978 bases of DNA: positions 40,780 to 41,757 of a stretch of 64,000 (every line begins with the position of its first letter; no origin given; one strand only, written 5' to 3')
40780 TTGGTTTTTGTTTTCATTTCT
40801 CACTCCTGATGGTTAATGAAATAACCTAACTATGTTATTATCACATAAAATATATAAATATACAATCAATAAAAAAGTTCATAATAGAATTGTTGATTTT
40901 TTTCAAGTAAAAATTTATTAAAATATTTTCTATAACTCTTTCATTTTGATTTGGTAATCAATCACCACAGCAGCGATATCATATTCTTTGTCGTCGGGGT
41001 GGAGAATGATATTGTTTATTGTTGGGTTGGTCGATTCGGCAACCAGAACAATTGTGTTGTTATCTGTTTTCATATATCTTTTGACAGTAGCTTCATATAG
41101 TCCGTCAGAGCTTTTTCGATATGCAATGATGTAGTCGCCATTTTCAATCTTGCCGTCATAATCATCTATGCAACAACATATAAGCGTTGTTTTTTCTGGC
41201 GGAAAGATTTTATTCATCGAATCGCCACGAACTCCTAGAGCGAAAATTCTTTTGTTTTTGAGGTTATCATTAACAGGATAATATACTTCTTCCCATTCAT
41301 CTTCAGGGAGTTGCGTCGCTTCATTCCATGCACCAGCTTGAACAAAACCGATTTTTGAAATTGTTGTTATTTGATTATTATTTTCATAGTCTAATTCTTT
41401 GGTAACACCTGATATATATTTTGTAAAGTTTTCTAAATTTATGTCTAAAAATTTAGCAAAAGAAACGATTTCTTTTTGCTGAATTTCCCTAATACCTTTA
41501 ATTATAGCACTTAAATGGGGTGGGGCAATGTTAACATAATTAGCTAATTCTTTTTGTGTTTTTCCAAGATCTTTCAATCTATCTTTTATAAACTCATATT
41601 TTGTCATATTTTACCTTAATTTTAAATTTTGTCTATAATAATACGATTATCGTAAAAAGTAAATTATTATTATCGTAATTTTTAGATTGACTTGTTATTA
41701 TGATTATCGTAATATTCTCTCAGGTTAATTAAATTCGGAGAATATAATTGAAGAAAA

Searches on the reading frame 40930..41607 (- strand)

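Call 75: search_protein_families(library=pfam, proteins=[window:40930-41607:-], max_evalue=0.001)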
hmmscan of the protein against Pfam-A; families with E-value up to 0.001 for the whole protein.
window:40930-41607:- (225 aa): 2 families
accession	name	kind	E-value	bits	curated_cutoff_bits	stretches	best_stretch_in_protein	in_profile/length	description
PF00717.28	Peptidase_S24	-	6.2e-13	48.9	23.3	1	86-215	3-115/116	Peptidase S24-like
PF01381.28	HTH_3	-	4.3e-10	39.9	23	1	7-59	1-53/55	Helix-turn-helix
